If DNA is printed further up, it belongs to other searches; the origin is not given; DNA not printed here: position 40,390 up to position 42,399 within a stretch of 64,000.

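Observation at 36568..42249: TerY-P-like triad (vWA protein, PP2C-like phosphatase, Ser/Thr-kinase-like protein) with an embedded SPFH protein and small membrane proteins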

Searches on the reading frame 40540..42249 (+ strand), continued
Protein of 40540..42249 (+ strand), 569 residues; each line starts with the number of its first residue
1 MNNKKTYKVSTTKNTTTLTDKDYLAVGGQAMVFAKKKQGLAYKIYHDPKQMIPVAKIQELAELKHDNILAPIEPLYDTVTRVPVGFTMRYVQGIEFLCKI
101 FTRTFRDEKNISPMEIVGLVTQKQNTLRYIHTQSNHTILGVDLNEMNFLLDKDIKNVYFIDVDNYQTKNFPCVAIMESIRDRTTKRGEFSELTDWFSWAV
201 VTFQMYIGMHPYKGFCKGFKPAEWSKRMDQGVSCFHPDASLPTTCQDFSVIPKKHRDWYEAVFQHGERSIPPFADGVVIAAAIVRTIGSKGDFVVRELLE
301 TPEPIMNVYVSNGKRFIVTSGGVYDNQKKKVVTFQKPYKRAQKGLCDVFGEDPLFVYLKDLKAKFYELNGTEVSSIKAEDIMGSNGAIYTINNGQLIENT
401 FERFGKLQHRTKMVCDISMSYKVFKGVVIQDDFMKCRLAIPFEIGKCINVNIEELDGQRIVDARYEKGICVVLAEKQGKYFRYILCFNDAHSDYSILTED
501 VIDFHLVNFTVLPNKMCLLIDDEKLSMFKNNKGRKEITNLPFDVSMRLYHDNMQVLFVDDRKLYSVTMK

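Call 33: find_encoding_contigs(protein=P0008, flank=8000, max_places=1)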
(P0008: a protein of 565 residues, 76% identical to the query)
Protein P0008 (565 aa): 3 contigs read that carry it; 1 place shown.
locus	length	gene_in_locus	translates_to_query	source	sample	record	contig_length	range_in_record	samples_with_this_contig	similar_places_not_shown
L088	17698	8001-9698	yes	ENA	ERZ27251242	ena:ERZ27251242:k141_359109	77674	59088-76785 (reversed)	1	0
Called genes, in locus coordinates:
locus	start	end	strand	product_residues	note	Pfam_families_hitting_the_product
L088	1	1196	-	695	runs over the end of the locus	?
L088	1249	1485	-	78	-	PF00550:PP-binding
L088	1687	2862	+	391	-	PF17767:NAPRTase_N, PF04095:NAPRTase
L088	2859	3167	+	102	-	-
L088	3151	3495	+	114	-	-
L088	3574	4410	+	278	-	-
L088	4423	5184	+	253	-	-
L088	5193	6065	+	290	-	PF13672:PP2C_2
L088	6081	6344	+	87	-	-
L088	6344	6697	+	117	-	-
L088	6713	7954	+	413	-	-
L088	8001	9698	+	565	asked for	PF00069:Pkinase (weak)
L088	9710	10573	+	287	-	PF02540:NAD_synthase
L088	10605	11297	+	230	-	-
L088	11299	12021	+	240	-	-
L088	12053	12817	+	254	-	PF22550:CesT_Tir_1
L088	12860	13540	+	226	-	PF04012:PspA_IM30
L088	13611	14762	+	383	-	PF00497:SBP_bac_3, PF07885:Ion_trans_2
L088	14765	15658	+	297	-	PF03819:MazG (faint), PF01467:CTP_transf_like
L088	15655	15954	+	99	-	-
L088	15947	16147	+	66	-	-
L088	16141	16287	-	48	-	-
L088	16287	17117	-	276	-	-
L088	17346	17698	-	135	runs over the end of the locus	-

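Call 34: find_encoding_contigs(protein=P0003, flank=8000, max_places=1)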
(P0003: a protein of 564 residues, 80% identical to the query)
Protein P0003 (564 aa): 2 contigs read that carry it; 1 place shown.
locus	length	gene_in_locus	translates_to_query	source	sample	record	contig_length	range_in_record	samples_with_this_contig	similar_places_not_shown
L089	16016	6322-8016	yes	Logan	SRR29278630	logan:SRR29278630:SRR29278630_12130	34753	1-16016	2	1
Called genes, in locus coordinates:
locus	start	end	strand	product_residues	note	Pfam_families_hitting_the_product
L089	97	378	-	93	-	-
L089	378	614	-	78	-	PF00550:PP-binding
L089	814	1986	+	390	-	PF17767:NAPRTase_N, PF04095:NAPRTase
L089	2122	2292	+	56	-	-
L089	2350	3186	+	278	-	-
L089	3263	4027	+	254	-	-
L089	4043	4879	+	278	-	PF13672:PP2C_2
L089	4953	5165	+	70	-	-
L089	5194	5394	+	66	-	-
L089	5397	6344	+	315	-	PF05265:DUF723, PF14311:DUF4379 (faint), PF05265:DUF723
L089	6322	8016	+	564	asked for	PF00069:Pkinase (weak)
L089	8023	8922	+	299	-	PF02540:NAD_synthase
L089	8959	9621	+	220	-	-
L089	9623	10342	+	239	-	-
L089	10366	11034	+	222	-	PF22550:CesT_Tir_1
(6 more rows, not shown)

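Call 35: find_encoding_contigs(protein=P0010, flank=8000, max_places=1)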
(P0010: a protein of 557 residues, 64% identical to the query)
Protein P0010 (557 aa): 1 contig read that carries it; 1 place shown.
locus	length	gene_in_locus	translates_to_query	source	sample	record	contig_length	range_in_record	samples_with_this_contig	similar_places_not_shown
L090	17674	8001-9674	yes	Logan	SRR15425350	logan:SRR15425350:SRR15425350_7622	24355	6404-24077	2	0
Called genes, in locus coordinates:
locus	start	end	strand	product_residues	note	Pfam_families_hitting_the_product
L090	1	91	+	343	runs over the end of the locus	PF26125:AcrVA2-like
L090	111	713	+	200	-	-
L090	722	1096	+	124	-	-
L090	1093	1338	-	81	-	PF00550:PP-binding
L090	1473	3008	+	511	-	PF17767:NAPRTase_N, PF17956:NAPRTase_C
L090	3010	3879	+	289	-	PF14528:LAGLIDADG_3 (faint)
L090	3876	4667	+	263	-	-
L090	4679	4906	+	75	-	-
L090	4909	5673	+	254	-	-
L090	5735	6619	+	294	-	PF01156:IU_nuc_hydro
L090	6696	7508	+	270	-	PF13672:PP2C_2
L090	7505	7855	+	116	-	-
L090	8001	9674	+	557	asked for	PF00069:Pkinase (weak)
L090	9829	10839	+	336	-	PF02540:NAD_synthase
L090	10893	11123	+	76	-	-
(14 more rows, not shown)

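Call 41: search_protein_families(library=pfam, proteins=[L044:13537-14226:+, L062:14556-15368:+, L046:18330-18857:+, L018:4097-5194:+, L065:4937-5629:+, L077:13355-13912:+, L006:9847-10362:+, L029:3250-5328:+, L018:5549-5890:+], max_evalue=0.001)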
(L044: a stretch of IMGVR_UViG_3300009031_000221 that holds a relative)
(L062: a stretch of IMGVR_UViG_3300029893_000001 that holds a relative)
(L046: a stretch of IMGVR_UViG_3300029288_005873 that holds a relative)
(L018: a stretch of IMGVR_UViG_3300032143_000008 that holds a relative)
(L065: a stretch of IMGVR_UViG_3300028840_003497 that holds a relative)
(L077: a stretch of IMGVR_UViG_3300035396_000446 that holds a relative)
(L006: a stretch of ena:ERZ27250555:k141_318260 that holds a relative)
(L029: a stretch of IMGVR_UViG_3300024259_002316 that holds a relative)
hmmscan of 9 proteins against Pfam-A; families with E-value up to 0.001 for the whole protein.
L044:13537-14226:+ (229 aa): 3 families
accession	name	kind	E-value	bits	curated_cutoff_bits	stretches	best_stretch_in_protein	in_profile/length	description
PF21906.2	NrtR_WHD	-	4e-19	69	27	1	156-212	1-61/61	NrtR DNA-binding winged helix domain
PF00293.34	NUDIX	-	4.2e-15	56.4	21.1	1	26-137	16-129/134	NUDIX domain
PF19368.5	AraR_C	-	1.2e-09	38.7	23.8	1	153-223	2-77/82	AraR C-terminal winged HTH domain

L062:14556-15368:+ (270 aa): 1 family
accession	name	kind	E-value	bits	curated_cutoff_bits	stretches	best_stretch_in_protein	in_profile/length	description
PF04446.17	Thg1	-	5.8e-30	104.3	29.2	1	9-148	2-130/130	tRNAHis guanylyltransferase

L046:18330-18857:+ (175 aa): 1 family
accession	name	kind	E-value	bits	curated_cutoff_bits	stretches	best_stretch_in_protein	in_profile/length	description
PF01661.27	Macro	-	0.00059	20.2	22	0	43-154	4-117/118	Macro domain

L018:4097-5194:+ (365 aa): 1 family
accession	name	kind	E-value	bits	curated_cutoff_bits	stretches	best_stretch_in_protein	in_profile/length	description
PF04055.27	Radical_SAM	-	9.7e-08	32.8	29.5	1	56-153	4-110/166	Radical SAM superfamily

L065:4937-5629:+ (230 aa): 2 families
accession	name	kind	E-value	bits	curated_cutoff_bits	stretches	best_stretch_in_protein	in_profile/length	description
PF08241.18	Methyltransf_11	-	3.8e-07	31.1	21.2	1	45-139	4-95/95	Methyltransferase domain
PF13649.12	Methyltransf_25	-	6.4e-07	30.4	27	1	43-135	3-97/97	Methyltransferase domain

L077:13355-13912:+ (185 aa): 1 family
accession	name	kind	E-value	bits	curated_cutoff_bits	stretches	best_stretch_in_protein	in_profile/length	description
PF00149.33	Metallophos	-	0.00088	20.2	21.5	0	9-104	5-93/191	Calcineurin-like phosphoesterase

L006:9847-10362:+ (171 aa): 1 family
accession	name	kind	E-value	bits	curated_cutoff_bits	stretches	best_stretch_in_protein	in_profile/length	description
PF08719.17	NADAR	-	2.3e-53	181.2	35.1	1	11-155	11-163/163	NADAR domain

L029:3250-5328:+ (692 aa): 5 families
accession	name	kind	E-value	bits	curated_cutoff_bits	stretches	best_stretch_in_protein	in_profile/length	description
PF01653.23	DNA_ligase_aden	-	1.3e-27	97.4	27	1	131-332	42-252/253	NAD-dependent DNA ligase adenylation domain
PF03120.22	DNA_ligase_OB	-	2.7e-21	75.7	32.9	1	337-410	2-75/79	NAD-dependent DNA ligase OB-fold domain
PF00533.33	BRCT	-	3.9e-11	43.5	21.3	1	617-689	3-77/78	BRCA1 C Terminus (BRCT) domain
PF12826.13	HHH_2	-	3e-09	37.3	27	1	541-599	2-60/64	Helix-hairpin-helix motif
PF12738.14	PTCB-BRCT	-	1.5e-07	31.8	22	1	638-684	16-62/63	twin BRCT domain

L018:5549-5890:+ (113 aa): 0 families

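Call 59: predict_structure(alignment_id=A1)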
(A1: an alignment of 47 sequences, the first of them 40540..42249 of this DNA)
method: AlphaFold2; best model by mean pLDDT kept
length: 569 residues; sequences in the alignment: 47
mean_pLDDT: 90.4   pTM: 0.90
mean pLDDT of the five models: 90.4, 89.6, 88.9, 88.4, 87.8
residues with pLDDT >= 90: 390; 70-90: 158; 50-70: 16; < 50: 5
segments of 3 or more residues with pLDDT < 50: 1-3
pLDDT, mean of each block of 10 residues (from residue 1): 67 92 84 93 92 95 94 95 95 91 89 92 95 82 92 92 92 88 91 96 95 89 88 93 88 95 95 70 68 91 91 89 90 75 86 90 92 94 93 95 89 93 95 92 96 93 96 91 96 95 90 95 90 90 92 93 90
secondary structure, 60 per line:
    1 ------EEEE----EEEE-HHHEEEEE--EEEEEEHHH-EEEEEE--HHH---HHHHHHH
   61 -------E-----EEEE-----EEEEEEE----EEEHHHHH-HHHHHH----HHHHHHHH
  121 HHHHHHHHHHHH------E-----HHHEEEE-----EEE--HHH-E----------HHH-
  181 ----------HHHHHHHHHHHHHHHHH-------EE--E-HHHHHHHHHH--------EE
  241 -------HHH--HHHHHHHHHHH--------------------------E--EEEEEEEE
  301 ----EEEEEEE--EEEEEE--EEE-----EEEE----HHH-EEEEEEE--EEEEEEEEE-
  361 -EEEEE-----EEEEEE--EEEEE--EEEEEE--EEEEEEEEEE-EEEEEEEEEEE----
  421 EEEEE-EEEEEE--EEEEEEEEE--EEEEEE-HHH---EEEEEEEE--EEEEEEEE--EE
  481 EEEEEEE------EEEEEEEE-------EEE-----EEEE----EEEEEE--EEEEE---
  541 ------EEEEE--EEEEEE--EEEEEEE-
elements in order: E7-10 E15-18 E23-27 E30-35 E40-45 H54-60 E74-77 E83-89 E94-96 H97-101 H103-108 H113-132 E148-151 E157-159 H191-207 H221-230 H253-263 E293-300 E305-311 E314-319 E322-324 E330-333 E342-348 E351-359 E362-366 E372-377 E380-384 E387-392 E395-404 E406-416 E421-425 E427-432 E435-443 E446-451 E459-466 E469-476 E479-487 E494-501 E509-511 E517-520 E525-530 E533-537 E547-551 E554-559 E562-568

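Call 72: find_related_loci(query=A1, collection=genome_contigs, flank=8000)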
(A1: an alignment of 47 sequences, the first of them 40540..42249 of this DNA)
Query A1 (569 aa) in genome_contigs; peptide patterns used: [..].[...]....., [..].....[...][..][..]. (x = any residue, [..] = any of these).
119 stretches matched a pattern; 89 encode a relative of the query (tblastn E <= 1e-3); the best 80 are kept; 80 distinct loci.
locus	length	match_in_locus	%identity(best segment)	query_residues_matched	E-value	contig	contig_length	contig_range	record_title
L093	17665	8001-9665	39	2-569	7e-126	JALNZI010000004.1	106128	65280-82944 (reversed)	MAG: Candidatus Omnitrophota bacterium isolate SO_2017_LW1 bin 10 NODE_66_length_106128_cov_2.502467_LW64-88_2017, whole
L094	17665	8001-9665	39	18-569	1e-122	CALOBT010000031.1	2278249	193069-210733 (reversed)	MAG: uncultured Spirochaetota bacterium isolate LOGT_bin.0113 genome assembly, contig: contig_15214, whole genome shotgu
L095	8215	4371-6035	35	17-568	1e-109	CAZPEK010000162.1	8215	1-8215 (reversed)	MAG TPA_asm: uncultured Leptospirales bacterium isolate binchicken_co42_271 genome assembly, contig: NODE_15493_length_8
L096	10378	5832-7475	36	13-568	2e-105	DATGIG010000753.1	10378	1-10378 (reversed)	MAG TPA_asm: Chthonomonadaceae bacterium isolate SMAG_U9801 k141_295421, whole genome shotgun sequence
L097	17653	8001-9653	36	11-569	1e-99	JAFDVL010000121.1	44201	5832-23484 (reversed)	MAG: Acidobacteria bacterium isolate SZAS-15 ACID-KAN-5__121__length-44201, whole genome shotgun sequence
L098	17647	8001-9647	34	13-569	3e-93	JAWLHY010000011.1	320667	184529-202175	MAG: Armatimonadota bacterium isolate 30dZY2.bin.9 NODE_81_length_320667_cov_15.231486, whole genome shotgun sequence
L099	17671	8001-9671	34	2-569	5e-93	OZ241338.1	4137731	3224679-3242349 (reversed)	MAG: Capsulimonadaceae bacterium isolate 15159330-1e25-4717-9355-734ddff4dac4 genome assembly, chromosome: 1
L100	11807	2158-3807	34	12-569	6e-93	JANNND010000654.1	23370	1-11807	MAG: Blastocatellia bacterium isolate SOY_35_metabat.182 SOY_35_k141_2435335, whole genome shotgun sequence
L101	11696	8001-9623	34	18-569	1e-92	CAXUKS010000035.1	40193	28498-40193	MAG TPA_asm: uncultured Armatimonadales bacterium isolate public_SRR11456914_metawrap_bin.21 genome assembly, contig: pu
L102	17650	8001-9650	36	13-568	1e-92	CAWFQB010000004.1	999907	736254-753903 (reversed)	MAG: uncultured Chthonomonadaceae bacterium isolate MFD04580.bin.2.50 genome assembly, contig: contig_14443, whole genom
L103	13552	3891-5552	34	14-569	1e-92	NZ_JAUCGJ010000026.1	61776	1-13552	Candidatus Venteria ishoeyi isolate HSG18 NODE_26_length_61776, whole genome shotgun sequence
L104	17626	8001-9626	34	18-569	1e-91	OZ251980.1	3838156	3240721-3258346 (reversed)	MAG: Capsulimonadaceae bacterium isolate 06eb62b4-fc4b-4abf-9e54-2ecc4e52469e genome assembly, chromosome: 1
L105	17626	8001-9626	35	18-569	4e-93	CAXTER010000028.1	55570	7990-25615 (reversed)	MAG TPA_asm: uncultured Armatimonadales bacterium isolate private_T1868_metawrap_bin.4 genome assembly, contig: private_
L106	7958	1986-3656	35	13-569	3e-91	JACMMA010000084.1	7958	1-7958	MAG: Armatimonadota bacterium isolate ES-bin-63 ES-bin-63-contig-k141_682203, whole genome shotgun sequence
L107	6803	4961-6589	35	18-569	6e-91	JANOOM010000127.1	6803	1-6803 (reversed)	MAG: Armatimonadota bacterium isolate VAR_43_metabat_177 VAR_43_k141_1974419, whole genome shotgun sequence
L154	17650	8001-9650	31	17-568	2e-70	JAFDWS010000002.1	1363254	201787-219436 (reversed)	MAG: Armatimonadota bacterium isolate SZAS-3 ARMAT-KAN-4__2__length-1363254, whole genome shotgun sequence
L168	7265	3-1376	32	113-569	3e-56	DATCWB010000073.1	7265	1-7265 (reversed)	MAG TPA_asm: Pyrinomonadaceae bacterium isolate SMAG_U7400 k141_269479, whole genome shotgun sequence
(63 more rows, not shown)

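Call 80: search_protein_families(library=pfam, proteins=[L099:286-1395:+, L099:2055-3638:+, L099:3667-5034:+, L099:11288-11719:-, L099:11782-12405:-, L099:12847-13800:+, L099:13892-15364:-, L099:15517-16875:+, L099:16912-17535:-, L168:1416-3638:+], max_evalue=0.001)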
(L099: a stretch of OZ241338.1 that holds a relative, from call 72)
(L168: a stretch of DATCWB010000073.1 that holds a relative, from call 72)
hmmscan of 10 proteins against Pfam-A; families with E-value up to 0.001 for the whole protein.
L099:286-1395:+ (369 aa): 1 family
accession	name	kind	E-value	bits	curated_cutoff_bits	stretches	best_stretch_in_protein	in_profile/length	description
PF00180.25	Iso_dh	-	5.8e-134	447.2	27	1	3-357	1-348/348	Isocitrate/isopropylmalate dehydrogenase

L099:2055-3638:+ (527 aa): 3 families
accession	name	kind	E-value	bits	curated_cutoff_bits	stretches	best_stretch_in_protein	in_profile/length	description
PF00682.25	HMGL-like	-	2.1e-46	158.9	29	1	5-275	2-258/260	HMGL-like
PF08502.15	LeuA_dimer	-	6.3e-23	81.6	24.9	1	377-520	2-129/131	LeuA allosteric (dimerisation) domain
PF22617.1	HCS_D2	-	1.7e-15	57.6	27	1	292-369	2-78/82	Homocitrate synthase post-HMGL domain-like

L099:3667-5034:+ (455 aa): 0 families

L099:11288-11719:- (143 aa): 0 families

L099:11782-12405:- (207 aa): 0 families

L099:12847-13800:+ (317 aa): 0 families

L099:13892-15364:- (490 aa): 2 families
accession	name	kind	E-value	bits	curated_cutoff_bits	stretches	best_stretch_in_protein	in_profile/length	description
PF00370.27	FGGY_N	-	2.5e-35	122.7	28.8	1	5-252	1-245/245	FGGY family of carbohydrate kinases, N-terminal domain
PF02782.22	FGGY_C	-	1.3e-28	100.5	27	1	262-446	2-197/198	FGGY family of carbohydrate kinases, C-terminal domain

L099:15517-16875:+ (452 aa): 1 family
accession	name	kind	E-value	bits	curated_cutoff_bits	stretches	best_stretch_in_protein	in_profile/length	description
PF07690.21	MFS_1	-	1.7e-20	73.7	33.4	1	53-400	5-341/347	Major Facilitator Superfamily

L099:16912-17535:- (207 aa): 0 families

L168:1416-3638:+ (740 aa): 6 families
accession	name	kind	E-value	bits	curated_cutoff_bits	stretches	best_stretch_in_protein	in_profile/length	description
PF08241.18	Methyltransf_11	-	5e-12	46.7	21.2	1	51-152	2-94/95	Methyltransferase domain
PF13649.12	Methyltransf_25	-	1.1e-10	42.5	27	1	49-125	1-79/97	Methyltransferase domain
PF13847.12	Methyltransf_31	-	6.4e-08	32.8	27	1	48-157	6-113/145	Methyltransferase domain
PF00891.24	Methyltransf_2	-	4.9e-07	29.7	22.3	1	27-164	42-175/210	O-methyltransferase domain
PF08242.18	Methyltransf_12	-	1.5e-06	29.3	30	1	51-150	2-97/98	Methyltransferase domain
PF13489.12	Methyltransf_23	-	2.7e-06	27.6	27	1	28-210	5-146/164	Methyltransferase domain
